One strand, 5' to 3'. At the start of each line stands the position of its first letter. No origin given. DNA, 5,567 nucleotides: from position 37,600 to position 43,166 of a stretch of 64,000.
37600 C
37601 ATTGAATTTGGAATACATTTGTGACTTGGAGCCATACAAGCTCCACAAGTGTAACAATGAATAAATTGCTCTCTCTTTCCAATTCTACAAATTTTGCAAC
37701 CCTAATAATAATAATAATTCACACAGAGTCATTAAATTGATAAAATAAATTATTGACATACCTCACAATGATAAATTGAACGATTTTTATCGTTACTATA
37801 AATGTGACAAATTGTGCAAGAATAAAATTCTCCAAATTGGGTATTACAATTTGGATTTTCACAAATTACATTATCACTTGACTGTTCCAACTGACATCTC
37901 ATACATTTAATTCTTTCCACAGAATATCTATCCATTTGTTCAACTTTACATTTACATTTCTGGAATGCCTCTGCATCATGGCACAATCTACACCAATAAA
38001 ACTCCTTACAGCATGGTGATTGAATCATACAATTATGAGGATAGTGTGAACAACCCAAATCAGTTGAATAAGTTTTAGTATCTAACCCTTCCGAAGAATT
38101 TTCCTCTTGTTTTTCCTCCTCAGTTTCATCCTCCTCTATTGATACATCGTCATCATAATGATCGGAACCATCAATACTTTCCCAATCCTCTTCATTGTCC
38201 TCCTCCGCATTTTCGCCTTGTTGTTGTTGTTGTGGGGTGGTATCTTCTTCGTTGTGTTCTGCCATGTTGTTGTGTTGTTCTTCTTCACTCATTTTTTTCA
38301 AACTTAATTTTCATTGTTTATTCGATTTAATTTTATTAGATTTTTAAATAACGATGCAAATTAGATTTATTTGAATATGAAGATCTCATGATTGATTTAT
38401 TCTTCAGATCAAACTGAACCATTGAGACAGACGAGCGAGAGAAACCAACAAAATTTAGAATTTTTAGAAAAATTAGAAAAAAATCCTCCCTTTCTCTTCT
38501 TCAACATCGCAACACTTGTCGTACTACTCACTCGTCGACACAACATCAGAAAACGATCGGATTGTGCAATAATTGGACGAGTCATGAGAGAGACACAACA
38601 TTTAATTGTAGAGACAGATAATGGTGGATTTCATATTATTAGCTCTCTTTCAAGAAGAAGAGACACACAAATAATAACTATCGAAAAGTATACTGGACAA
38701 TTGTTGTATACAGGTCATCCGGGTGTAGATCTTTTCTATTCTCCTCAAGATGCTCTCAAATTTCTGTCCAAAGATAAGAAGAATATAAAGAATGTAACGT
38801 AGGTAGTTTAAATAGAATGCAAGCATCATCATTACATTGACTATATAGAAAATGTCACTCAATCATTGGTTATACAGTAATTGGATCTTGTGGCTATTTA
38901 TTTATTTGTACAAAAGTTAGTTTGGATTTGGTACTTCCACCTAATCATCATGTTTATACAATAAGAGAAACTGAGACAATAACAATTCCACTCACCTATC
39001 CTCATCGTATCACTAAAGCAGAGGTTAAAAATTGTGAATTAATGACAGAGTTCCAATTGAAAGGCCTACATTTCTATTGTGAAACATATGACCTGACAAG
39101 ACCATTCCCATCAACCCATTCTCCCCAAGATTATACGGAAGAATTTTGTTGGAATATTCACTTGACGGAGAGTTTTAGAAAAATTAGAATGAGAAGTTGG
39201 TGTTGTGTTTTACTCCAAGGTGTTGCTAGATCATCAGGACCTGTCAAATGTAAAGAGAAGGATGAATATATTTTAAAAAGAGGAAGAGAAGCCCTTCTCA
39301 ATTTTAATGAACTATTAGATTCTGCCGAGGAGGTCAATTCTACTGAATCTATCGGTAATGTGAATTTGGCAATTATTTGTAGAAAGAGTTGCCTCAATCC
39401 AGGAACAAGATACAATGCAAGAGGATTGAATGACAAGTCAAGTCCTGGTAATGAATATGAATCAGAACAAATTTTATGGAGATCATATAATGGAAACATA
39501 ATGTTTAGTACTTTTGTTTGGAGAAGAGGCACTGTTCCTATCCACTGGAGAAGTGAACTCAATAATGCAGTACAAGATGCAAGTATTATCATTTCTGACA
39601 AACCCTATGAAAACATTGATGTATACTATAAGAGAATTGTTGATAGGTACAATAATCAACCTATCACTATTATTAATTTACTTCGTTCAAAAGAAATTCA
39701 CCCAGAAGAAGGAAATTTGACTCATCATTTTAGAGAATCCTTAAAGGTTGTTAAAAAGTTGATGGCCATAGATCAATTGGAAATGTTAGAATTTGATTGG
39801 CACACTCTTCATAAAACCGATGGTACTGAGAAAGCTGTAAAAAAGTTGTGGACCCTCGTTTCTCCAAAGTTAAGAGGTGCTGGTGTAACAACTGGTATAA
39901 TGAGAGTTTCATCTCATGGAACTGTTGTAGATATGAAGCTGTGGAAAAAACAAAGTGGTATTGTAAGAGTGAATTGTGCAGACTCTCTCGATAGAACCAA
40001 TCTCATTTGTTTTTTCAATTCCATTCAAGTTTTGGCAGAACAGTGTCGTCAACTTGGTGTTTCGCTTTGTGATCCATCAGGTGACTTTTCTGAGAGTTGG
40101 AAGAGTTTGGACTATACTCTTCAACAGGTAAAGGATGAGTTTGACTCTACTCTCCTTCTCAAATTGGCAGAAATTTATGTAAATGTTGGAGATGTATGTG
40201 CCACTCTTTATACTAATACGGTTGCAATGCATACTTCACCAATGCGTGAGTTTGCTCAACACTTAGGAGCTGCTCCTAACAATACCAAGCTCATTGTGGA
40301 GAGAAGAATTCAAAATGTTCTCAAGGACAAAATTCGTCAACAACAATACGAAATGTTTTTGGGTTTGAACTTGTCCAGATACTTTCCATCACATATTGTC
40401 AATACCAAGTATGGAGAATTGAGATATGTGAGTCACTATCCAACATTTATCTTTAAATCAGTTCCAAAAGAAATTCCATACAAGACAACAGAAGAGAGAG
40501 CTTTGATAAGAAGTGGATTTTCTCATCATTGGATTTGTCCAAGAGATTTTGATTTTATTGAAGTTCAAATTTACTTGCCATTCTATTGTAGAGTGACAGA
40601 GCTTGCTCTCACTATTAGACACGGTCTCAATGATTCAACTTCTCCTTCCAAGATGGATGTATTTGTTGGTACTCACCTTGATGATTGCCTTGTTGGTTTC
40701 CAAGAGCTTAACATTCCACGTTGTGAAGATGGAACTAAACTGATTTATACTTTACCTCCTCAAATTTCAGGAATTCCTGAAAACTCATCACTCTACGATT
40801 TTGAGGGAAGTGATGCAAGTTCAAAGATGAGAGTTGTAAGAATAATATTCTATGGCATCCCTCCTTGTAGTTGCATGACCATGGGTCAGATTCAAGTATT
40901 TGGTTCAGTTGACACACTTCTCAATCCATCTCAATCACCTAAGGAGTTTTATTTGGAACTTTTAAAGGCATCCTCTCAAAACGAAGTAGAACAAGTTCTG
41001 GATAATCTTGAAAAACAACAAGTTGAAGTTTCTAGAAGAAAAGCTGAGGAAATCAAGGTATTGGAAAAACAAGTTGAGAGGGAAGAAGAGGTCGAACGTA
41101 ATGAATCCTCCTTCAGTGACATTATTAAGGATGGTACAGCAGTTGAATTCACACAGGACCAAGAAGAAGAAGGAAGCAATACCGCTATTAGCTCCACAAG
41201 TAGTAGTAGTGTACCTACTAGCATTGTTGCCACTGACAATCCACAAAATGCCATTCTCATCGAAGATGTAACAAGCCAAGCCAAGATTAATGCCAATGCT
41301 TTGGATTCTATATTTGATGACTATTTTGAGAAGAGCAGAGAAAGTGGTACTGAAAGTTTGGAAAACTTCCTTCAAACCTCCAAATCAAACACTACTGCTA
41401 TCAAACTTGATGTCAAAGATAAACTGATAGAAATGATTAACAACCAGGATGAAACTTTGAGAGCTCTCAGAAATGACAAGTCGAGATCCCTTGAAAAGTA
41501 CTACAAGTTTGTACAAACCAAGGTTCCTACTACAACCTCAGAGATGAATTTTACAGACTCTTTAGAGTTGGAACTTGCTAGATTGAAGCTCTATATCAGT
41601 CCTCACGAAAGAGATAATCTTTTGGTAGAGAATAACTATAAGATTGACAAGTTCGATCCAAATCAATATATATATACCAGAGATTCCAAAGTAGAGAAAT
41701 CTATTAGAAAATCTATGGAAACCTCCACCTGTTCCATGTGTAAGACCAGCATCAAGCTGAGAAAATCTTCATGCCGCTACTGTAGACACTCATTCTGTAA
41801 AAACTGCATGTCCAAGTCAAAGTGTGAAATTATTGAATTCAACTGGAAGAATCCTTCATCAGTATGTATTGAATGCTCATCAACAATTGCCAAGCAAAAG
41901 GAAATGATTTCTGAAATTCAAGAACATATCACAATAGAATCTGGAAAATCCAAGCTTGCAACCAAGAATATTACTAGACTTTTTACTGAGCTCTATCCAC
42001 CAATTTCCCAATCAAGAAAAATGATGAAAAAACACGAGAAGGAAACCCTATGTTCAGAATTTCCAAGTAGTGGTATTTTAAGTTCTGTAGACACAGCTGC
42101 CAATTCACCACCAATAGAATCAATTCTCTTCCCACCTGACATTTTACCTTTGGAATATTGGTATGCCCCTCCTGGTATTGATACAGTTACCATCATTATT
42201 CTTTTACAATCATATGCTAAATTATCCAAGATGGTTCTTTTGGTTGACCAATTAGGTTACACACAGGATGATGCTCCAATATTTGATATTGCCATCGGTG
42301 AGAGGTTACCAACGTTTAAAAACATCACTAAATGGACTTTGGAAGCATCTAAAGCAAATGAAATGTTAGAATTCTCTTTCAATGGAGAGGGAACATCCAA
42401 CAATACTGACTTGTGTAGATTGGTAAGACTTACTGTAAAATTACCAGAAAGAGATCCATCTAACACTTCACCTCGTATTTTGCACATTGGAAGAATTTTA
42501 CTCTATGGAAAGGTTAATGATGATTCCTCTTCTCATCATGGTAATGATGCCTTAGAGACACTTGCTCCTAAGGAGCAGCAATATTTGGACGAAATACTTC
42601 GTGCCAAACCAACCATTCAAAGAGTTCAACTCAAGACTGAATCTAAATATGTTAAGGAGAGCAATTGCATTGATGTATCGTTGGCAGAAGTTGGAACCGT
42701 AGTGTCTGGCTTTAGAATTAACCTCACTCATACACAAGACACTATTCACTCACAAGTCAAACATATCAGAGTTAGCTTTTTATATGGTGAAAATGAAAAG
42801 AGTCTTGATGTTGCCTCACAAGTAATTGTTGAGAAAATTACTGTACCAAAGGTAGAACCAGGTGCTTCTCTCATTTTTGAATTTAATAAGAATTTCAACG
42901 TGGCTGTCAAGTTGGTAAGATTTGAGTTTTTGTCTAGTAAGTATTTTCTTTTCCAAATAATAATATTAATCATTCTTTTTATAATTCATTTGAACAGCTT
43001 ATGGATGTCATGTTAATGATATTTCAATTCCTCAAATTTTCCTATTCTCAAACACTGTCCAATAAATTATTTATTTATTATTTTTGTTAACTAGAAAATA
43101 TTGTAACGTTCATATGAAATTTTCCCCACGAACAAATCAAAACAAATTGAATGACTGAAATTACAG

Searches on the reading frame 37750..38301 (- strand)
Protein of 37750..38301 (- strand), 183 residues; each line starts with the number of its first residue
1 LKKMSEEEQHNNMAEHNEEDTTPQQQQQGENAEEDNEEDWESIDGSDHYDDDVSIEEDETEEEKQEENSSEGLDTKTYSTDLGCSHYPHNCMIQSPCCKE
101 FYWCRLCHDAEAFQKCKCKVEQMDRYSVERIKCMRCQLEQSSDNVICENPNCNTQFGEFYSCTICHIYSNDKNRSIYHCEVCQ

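Call 18: search_protein_families(library=pfam, proteins=[window:37750-38301:-], max_evalue=0.001)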
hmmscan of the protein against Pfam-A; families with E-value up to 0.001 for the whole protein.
window:37750-38301:- (183 aa): 1 family
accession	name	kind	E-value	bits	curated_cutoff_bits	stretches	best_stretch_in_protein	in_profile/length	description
PF05495.17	zf-CHY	-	2.4e-13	50.7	31.3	1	84-159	1-68/68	CHY zinc finger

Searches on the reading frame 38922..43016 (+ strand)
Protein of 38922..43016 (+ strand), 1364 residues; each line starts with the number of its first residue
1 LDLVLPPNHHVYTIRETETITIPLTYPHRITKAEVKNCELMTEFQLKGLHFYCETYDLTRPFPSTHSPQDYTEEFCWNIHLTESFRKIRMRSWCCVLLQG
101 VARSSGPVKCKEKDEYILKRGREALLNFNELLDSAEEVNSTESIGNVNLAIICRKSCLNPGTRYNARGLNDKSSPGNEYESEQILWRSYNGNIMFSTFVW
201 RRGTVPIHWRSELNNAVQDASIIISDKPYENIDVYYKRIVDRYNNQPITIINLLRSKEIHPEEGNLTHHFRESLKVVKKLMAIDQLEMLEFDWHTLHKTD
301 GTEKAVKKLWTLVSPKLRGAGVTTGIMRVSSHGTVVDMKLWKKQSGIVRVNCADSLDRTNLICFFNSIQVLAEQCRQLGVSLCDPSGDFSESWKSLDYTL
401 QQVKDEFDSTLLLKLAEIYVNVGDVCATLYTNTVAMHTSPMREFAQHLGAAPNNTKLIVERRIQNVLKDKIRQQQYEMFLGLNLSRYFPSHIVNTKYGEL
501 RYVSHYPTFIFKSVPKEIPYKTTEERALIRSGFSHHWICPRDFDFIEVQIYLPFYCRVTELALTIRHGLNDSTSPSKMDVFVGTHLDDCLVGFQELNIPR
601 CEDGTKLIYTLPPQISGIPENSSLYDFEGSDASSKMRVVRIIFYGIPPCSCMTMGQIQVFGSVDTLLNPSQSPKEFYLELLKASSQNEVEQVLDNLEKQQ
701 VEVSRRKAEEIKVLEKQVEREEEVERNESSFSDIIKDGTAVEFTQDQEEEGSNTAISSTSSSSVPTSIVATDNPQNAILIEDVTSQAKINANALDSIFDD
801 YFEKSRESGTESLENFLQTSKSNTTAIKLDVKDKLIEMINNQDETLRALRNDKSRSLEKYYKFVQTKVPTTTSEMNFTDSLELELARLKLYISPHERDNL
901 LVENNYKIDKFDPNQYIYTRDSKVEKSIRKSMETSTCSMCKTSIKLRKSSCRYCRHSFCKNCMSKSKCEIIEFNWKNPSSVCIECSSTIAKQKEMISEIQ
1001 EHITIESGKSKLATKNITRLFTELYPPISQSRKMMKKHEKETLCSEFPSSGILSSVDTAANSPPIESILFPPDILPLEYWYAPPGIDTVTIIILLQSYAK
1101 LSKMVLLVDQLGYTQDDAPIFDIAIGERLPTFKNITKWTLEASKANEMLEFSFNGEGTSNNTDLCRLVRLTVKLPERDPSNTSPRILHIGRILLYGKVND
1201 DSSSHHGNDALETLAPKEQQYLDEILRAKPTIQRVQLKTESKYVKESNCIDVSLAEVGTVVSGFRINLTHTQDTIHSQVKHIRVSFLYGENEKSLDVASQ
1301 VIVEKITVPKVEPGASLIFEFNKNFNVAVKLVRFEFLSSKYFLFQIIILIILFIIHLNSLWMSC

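Call 18: search_protein_families(library=pfam, proteins=[window:38922-43016:+], max_evalue=0.001)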
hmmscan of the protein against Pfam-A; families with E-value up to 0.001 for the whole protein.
window:38922-43016:+ (1364 aa): 4 families
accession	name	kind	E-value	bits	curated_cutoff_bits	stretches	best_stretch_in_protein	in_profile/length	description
PF02383.23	Syja_N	-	4.1e-43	148.3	27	1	8-295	29-302/305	SacI homology domain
PF24790.1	SAC9_GBDL_1st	-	5.7e-32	111.1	30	1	503-662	4-182/186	SAC9 first GBDL domain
PF24789.1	SAC9_GBDL_2nd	-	2.8e-18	66.7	27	1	1044-1173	4-134/202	SAC9 second GBDL domain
PF01363.27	FYVE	-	2.1e-05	25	27.8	1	932-989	6-65/67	FYVE zinc finger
